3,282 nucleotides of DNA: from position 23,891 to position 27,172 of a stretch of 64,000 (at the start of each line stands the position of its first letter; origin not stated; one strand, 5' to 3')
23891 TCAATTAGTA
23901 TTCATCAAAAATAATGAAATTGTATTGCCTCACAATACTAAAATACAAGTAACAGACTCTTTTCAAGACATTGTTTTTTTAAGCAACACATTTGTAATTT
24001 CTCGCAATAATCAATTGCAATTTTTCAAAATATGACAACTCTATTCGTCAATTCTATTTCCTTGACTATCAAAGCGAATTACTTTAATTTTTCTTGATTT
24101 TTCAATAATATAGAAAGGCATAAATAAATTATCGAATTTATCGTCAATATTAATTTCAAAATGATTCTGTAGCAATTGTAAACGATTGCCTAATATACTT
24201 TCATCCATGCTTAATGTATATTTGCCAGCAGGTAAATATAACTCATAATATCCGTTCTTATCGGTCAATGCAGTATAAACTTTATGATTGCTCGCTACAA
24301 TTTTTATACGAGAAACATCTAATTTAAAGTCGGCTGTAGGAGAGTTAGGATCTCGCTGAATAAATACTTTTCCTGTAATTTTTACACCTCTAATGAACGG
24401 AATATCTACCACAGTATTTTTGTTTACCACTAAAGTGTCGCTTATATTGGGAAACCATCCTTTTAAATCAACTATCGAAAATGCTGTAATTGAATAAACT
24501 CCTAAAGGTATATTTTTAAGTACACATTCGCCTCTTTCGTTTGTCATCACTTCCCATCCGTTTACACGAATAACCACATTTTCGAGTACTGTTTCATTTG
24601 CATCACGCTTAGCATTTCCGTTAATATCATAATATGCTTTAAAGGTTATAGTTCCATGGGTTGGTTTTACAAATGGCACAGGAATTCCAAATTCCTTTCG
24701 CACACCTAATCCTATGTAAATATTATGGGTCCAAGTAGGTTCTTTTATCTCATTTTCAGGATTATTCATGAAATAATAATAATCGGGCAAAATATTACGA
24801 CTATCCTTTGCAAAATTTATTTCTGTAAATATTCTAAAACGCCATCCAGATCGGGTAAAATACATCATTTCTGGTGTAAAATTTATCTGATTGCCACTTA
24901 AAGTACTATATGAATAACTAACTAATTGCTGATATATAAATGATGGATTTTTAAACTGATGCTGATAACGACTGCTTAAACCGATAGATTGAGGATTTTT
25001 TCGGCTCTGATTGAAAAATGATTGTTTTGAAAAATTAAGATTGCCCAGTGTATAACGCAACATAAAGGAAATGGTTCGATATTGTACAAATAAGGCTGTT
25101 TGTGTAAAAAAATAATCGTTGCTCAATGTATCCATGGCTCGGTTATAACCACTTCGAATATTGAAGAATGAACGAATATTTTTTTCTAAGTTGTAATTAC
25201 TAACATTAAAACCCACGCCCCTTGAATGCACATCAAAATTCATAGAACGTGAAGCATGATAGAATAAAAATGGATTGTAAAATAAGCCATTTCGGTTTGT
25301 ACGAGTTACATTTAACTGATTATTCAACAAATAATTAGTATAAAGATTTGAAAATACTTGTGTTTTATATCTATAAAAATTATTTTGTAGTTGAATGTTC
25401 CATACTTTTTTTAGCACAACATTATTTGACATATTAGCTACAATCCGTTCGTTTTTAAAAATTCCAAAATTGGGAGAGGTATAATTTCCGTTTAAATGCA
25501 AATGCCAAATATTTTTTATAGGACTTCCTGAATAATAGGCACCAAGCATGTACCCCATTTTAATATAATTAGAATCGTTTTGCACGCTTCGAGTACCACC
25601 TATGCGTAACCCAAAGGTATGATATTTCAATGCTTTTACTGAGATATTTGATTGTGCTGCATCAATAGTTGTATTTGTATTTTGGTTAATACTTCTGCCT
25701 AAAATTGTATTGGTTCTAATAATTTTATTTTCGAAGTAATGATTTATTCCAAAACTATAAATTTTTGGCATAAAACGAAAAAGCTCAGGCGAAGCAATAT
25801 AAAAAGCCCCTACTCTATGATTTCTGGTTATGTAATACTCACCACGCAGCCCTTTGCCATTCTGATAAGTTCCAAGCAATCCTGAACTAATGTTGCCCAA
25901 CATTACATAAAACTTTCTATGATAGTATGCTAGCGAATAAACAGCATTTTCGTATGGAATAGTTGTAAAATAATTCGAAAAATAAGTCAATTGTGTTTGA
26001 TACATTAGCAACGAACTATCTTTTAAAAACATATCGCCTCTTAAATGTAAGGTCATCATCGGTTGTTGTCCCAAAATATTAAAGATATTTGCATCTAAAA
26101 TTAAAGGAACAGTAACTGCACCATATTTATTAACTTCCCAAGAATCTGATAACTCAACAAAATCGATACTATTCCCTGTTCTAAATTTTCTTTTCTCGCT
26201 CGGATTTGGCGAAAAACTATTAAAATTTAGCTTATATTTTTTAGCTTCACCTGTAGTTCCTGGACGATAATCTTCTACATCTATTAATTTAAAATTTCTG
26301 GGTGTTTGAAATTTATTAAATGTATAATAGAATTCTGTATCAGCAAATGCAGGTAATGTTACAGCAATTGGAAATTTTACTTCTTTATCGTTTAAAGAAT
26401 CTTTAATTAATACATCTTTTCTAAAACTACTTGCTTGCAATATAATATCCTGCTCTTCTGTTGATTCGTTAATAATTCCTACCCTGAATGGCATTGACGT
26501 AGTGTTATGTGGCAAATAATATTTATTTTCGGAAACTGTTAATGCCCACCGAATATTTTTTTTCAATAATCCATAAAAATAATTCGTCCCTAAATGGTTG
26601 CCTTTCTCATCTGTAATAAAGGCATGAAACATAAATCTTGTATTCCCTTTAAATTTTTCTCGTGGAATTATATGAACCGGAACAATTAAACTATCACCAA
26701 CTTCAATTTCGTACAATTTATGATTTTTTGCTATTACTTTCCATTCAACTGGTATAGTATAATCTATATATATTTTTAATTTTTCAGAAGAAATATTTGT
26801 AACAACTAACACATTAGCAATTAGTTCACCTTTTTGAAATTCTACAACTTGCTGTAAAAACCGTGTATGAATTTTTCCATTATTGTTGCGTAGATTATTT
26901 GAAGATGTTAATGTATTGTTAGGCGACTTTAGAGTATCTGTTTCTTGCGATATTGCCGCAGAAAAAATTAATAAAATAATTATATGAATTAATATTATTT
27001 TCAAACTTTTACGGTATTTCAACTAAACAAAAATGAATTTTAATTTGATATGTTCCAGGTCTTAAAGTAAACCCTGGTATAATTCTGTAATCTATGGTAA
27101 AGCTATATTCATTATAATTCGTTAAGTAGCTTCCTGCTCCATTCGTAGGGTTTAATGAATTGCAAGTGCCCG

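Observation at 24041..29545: Candidate novel chaperone-usher-like surface fibre assembly cluster in a Bacteroidota genome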

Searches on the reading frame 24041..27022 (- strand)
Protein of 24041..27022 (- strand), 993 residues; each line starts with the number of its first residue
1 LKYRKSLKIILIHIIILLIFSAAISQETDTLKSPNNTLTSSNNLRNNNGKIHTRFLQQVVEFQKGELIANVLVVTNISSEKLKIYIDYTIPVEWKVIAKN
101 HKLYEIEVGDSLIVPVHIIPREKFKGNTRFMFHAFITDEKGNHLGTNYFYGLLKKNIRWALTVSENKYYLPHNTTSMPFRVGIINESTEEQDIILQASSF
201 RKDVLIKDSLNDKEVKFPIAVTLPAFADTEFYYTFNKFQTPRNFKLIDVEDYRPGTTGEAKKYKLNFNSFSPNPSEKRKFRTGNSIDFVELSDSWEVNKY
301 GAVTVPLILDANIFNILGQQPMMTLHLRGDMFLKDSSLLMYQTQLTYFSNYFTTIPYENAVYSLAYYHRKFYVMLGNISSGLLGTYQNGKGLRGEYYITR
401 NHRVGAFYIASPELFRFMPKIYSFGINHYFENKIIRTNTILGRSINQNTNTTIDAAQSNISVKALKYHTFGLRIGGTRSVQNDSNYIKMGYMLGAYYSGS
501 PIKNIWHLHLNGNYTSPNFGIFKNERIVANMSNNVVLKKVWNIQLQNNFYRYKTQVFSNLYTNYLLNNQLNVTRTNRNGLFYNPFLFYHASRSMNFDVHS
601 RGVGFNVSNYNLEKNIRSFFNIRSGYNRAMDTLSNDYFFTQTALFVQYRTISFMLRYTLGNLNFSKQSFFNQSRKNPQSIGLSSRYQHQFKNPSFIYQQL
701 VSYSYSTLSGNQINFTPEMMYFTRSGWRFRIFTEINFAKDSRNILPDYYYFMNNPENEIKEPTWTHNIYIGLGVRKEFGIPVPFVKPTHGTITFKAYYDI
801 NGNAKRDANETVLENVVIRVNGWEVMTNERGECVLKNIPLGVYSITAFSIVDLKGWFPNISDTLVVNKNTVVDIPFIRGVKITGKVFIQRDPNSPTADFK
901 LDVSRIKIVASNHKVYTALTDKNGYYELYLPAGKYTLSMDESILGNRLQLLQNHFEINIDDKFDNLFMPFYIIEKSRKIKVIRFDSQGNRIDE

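Call 3: search_protein_families(library=pfam, proteins=[window:24041-27022:-], max_evalue=1)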
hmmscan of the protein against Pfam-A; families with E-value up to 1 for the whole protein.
window:24041-27022:- (993 aa): 5 families
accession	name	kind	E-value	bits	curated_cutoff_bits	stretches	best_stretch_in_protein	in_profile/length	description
PF13620.12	CarboxypepD_reg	-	1.4e-06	28.9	32.3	1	906-938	17-53/82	Carboxypeptidase regulatory-like domain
PF13715.12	CarbopepD_reg_2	-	5.8e-05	23.5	32.2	1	907-939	18-50/88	CarboxypepD_reg-like domain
PF17802.7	SpaA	-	0.00038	21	23.1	1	905-938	20-57/91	Prealbumin-like fold domain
PF17210.9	SdrD_B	-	0.005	17.5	29.7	0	910-940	34-65/112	SdrD B-like domain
PF08979.16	DUF1894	-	0.029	15.1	25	0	754-796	36-77/88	Domain of unknown function (DUF1894)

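Call 4: search_protein_families(library=ncbifam, proteins=[window:24041-27022:-], max_evalue=1)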
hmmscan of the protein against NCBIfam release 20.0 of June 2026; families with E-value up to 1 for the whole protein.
window:24041-27022:- (993 aa): 0 families

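Call 5: search_solved_structures(query=window:24041-27022:-, max_evalue=10)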
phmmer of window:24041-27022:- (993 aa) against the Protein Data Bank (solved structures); distinct sequences matched with E-value up to 10: 3.
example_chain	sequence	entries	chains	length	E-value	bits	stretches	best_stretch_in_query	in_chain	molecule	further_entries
7fc3_E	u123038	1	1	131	0.27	12.4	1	460-550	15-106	Spike protein S1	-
3kbh_E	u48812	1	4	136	0.28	12.4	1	460-561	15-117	Spike glycoprotein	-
7t1u_A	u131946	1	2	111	0.91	10.6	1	384-428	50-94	Proto-oncogene tyrosine-protein kinase Src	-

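Call 7: find_homologous_proteins(query=window:24041-27022:-)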
Query window:24041-27022:- (993 aa): 25 proteins with E <= 0.001 among 8000 candidates.
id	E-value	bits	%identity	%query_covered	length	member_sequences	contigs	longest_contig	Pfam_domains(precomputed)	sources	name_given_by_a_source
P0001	0.0e+0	2243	100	99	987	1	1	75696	PF13620.13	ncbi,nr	ncbi:MAG: hypothetical protein N2449_01755 [Bacteroidales bacterium]|nr:hypothetical protein [Bacter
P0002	0.0e+0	1805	77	99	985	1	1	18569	-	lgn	-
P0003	0.0e+0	1743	76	98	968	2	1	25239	-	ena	-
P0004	0.0e+0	1702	74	99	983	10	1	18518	-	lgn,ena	-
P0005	0.0e+0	1650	71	98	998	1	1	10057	-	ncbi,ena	-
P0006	0.0e+0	1610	71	95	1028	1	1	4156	PF13715.13,PF13620.13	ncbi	-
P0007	0.0e+0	1593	71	95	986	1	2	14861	-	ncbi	-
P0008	0.0e+0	1593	71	95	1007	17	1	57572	-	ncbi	-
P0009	0.0e+0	1574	67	100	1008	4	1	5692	PF13715.13,PF17210.10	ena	-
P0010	0.0e+0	1569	70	95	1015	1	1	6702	-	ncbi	ncbi:MAG: hypothetical protein ACUVQP_04365 [Bacteroidales bacterium]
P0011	0.0e+0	1563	69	95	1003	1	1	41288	-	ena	-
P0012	0.0e+0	1559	67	100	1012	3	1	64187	-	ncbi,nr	ncbi:MAG: hypothetical protein HPY79_04415 [Bacteroidales bacterium]|nr:hypothetical protein [Bacter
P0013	0.0e+0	1554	65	99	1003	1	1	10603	-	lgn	-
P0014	0.0e+0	1552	68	95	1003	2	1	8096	-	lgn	-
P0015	0.0e+0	1531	69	95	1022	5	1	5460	-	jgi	jgi:hypothetical protein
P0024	1.0e-281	955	46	99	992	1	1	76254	-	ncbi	-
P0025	2.4e-86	309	28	94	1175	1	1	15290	-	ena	-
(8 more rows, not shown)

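Call 17: find_encoding_contigs(protein=P0025, flank=8000, max_places=2)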
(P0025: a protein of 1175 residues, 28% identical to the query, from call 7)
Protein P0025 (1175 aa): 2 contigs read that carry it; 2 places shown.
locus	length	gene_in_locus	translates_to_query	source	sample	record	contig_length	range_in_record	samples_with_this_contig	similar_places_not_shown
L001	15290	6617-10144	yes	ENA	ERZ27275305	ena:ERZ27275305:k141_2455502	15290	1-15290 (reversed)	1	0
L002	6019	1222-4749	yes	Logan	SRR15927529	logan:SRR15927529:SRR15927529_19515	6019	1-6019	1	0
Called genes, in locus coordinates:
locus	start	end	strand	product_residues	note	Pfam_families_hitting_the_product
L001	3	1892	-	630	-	?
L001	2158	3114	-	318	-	PF05982:Sbt_1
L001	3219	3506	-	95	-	-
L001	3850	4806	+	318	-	-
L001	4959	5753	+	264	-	-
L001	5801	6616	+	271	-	-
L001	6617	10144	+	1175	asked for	-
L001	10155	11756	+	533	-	PF00254:FKBP_C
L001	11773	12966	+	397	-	PF14903:WG_beta_rep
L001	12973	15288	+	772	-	?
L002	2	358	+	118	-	?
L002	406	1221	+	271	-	-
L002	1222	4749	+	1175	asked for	-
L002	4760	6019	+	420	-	?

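Call 18: find_encoding_contigs(protein=P0024, flank=8000, max_places=2)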
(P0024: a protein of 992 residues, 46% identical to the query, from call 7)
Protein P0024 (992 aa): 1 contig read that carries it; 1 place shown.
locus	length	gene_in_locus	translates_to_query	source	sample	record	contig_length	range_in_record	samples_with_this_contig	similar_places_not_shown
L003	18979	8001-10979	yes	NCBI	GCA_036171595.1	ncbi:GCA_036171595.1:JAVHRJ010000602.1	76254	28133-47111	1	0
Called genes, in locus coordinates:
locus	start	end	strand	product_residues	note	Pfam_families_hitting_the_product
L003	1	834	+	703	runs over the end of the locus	PF18962:Por_Secre_tail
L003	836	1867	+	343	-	PF01479:S4 (weak), PF00849:PseudoU_synth_2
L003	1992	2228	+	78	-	-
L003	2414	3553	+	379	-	PF02771:Acyl-CoA_dh_N, PF02770:Acyl-CoA_dh_M, PF00441:Acyl-CoA_dh_1, PF08028:Acyl-CoA_dh_2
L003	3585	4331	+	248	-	PF01012:ETF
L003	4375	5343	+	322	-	PF01012:ETF, PF00766:ETF_alpha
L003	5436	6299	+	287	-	-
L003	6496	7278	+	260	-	-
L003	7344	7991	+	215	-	-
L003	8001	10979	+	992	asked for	-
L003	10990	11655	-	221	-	PF00484:Pro_CA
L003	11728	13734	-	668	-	PF00289:Biotin_carb_N, PF02222:ATP-grasp (weak), PF02786:CPSase_L_D2, PF07478:Dala_Dala_lig_C, PF02785:Biotin_carb_C, PF00364:Biotin_lipoyl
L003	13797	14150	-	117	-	PF05635:23S_rRNA_IVP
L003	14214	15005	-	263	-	PF00378:ECH_1, PF16113:ECH_2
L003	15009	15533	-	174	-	PF10543:ORF6N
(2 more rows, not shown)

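Call 28: predict_structure(alignment_id=A1)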
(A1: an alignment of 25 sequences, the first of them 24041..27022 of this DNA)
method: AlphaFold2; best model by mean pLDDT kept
length: 993 residues; sequences in the alignment: 25
mean_pLDDT: 79.3   pTM: 0.54
mean pLDDT of the five models: 79.3, 77.4, 77.2, 75.6, 58.5
residues with pLDDT >= 90: 250; 70-90: 538; 50-70: 146; < 50: 59
segments of 3 or more residues with pLDDT < 50: 1-5, 21-48, 350-357, 519-521, 745-757
pLDDT, mean of each block of 10 residues (from residue 1): 54 71 32 30 41 83 67 83 81 60 80 79 64 85 83 72 86 87 82 85 83 88 85 85 83 64 87 61 80 78 73 76 80 74 67 50 84 86 76 91 92 69 92 92 87 90 89 89 78 91 89 73 76 91 94 82 92 80 92 87 93 87 89 75 95 93 72 79 95 92 89 94 87 89 50 45 79 85 70 90 79 91 89 88 89 80 83 86 83 60 81 81 82 86 79 85 79 69 64 56
secondary structure, 60 per line:
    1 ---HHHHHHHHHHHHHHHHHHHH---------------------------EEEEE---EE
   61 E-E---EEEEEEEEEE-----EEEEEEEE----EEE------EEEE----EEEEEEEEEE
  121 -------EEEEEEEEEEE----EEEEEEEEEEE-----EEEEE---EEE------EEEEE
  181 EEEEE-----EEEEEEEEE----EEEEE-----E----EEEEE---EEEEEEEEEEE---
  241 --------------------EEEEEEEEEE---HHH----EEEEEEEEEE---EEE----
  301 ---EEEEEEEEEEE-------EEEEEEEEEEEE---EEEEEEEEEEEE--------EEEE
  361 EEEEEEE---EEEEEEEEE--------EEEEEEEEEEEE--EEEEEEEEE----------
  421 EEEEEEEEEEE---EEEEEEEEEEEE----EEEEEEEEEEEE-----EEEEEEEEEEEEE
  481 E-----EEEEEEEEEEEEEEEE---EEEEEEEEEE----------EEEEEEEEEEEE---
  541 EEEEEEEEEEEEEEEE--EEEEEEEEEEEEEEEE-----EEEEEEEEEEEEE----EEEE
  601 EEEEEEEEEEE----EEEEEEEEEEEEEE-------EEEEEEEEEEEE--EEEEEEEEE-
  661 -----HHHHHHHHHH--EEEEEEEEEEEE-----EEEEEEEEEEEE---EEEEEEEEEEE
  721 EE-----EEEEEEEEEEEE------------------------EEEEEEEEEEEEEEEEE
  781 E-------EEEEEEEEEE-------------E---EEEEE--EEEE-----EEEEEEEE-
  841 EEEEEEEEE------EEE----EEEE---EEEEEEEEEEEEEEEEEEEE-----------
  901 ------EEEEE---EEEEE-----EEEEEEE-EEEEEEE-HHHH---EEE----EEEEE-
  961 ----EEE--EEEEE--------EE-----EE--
elements in order (helices of 4 or more, strands of 3 or more residues): H4-23 E51-55 E59-61 E67-76 E82-89 E94-96 E103-106 E111-120 E128-138 E143-153 E159-163 E167-169 E176-185 E191-199 E204-208 E219-223 E227-237 E261-270 E281-290 E294-296 E304-314 E322-333 E337-348 E357-367 E371-379 E388-399 E402-410 E421-431 E435-446 E451-462 E468-481 E487-502 E506-515 E526-537 E541-556 E559-574 E580-592 E597-611 E616-629 E637-648 E651-659 H666-675 E678-689 E695-706 E710-722 E728-739 E764-781 E789-798 E816-820 E823-826 E832-839 E841-849 E856-858 E863-866 E870-889 E907-911 E915-919 E925-931 E933-939 H941-944 E948-950 E955-959 E965-967 E970-974

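Call 30: fold_search(model_id=the predicted structure, library=pdb)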
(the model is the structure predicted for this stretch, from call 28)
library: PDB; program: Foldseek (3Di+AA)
matches with E <= 10: 1023; with E <= 0.001: 207
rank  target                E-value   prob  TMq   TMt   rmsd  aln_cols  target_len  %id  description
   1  3rfz_E                2.0e-14  1.00  0.28  0.33  18.2       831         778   10  Crystal structure of the FimD usher bound to its cognate FimC:FimH substrate (released 2011-06-01)
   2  3rfz_B                7.3e-14  1.00  0.28  0.33  16.1       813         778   10  Crystal structure of the FimD usher bound to its cognate FimC:FimH substrate (released 2011-06-01)
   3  9bog_D                1.8e-13  1.00  0.30  0.36  14.9       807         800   10  Structural basis for adhesin secretion by the outer-membrane usher in type 1 pili (released 2024-10-09)
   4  9fy9_D                2.7e-13  1.00  0.29  0.38  15.7       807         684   10  Cryo-EM structure of the type 1 chaperone-usher pilus FimD-tip complex (FimDHGFC) - Conformer 1 (released 2025-06-04)
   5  9fxs_D                3.0e-13  1.00  0.29  0.39  15.2       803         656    9  Cryo-EM structure of the type 1 pilus complex including pilus rod and FimI-bound assembly platform after incorporation (released 2025-06-04)
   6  9fw9_D                3.8e-13  1.00  0.30  0.39  15.6       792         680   10  Cryo-EM structure of the type 1 pilus assembly platform as part of the FimA-bound chaperone-usher pilus complex (FimDH (released 2025-06-04)
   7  6e14_D                3.4e-11  1.00  0.29  0.34  18.6       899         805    9  Handover mechanism of the growing pilus by the bacterial outer membrane usher FimD (released 2018-10-17)
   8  7som_D                6.5e-11  1.00  0.11  0.08  53.3      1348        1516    6  Ciliary C2 central pair apparatus isolated from Chlamydomonas reinhardtii (released 2022-04-13)
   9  7lhg_C                9.3e-11  1.00  0.28  0.34  17.6       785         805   10  Cryo-EM structure of E. coli P pilus tip assembly intermediate PapC-PapD-PapK-PapG in the first conformation (released 2021-08-11)
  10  7edd                  5.5e-10  1.00  0.12  0.09  36.1      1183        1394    7  Crystal structure of a serine protease from Streptococcus pyogenes (released 2021-05-12)
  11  9ijj_4A               5.8e-10  1.00  0.13  0.06  54.2      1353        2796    8  In situ structure of the central apparatus in mouse sperm axoneme. (released 2025-06-04)
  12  6vjb                  6.6e-10  1.00  0.10  0.08  35.1      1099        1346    9  Crystal structure of a catalytically inactive CXC Chemokine-degrading protease SpyCEP from Streptococcus pyogenes (released 2020-04-15)
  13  9ijj_h                8.3e-10  1.00  0.11  0.09  47.9      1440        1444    6  In situ structure of the central apparatus in mouse sperm axoneme. (released 2025-06-04)
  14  5xyr                  9.9e-10  1.00  0.10  0.08  34.6      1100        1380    9  Crystal structure of a serine protease from Streptococcus species (released 2018-08-08)
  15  9ijj_O                2.8e-09  1.00  0.13  0.11  134.2      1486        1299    7  In situ structure of the central apparatus in mouse sperm axoneme. (released 2025-06-04)
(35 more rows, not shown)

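Call 46: search_solved_structures(query=A1, max_evalue=10)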
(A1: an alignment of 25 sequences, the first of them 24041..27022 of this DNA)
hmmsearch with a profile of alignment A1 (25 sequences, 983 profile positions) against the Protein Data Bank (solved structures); distinct sequences matched with E-value up to 10: 1.
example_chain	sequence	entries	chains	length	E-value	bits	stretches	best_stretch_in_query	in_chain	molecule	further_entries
8uub_A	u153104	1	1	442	1.2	10.2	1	104-158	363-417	Oxidoreductase, pyridine nucleotide-disulfide, class I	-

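Call 64: search_protein_families(library=pfam, alignment_id=A1, max_evalue=1)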
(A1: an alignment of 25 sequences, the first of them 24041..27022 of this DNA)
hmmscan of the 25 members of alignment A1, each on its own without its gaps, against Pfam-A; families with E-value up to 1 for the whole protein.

A. member 1, window:24041-27022:- (993 aa): 5 families
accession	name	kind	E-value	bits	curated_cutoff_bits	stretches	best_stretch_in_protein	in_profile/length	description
PF13620.12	CarboxypepD_reg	-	1.4e-06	28.9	32.3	1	906-938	17-53/82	Carboxypeptidase regulatory-like domain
PF13715.12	CarbopepD_reg_2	-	5.8e-05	23.5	32.2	1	907-939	18-50/88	CarboxypepD_reg-like domain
PF17802.7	SpaA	-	0.00038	21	23.1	1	905-938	20-57/91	Prealbumin-like fold domain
PF17210.9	SdrD_B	-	0.005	17.5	29.7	0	910-940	34-65/112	SdrD B-like domain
PF08979.16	DUF1894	-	0.029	15.1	25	0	754-796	36-77/88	Domain of unknown function (DUF1894)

B. families by the number of members that match (of 25 scanned): 17 families
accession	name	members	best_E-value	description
PF13715.12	CarbopepD_reg_2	25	1e-05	CarboxypepD_reg-like domain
PF13620.12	CarboxypepD_reg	24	8.2e-07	Carboxypeptidase regulatory-like domain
PF17802.7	SpaA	23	2.8e-05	Prealbumin-like fold domain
PF17210.9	SdrD_B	22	1e-05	SdrD B-like domain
PF21621.3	MPI_cupin_dom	7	0.023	Mannose-6-phosphate isomerase, cupin domain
PF08979.16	DUF1894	4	0.0044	Domain of unknown function (DUF1894)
PF09430.16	EMC7_beta-sandw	1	0.0019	ER membrane protein complex subunit 7, beta-sandwich domain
PF07495.19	Y_Y_Y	1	0.0051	Y_Y_Y domain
PF21653.3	pulA_all-beta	1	0.028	Pullulanase, all-beta domain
PF23194.1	NOMO_5th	1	0.057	NOMO fifth transthyretin-like domain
PF10633.15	NPCBM_assoc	1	0.061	NPCBM-associated, NEW3 domain of alpha-galactosidase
PF21258.2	Glyco_hydro_120_ins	1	0.074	Glycoside hydrolase 120, insertion domain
PF04525.18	LOR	1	0.093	LURP-one-related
PF15976.11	CooC_C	1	0.2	CS1-pili formation C-terminal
PF23727.1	Beta-prop_FAM234A_B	1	0.22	FAM234A/B beta-propeller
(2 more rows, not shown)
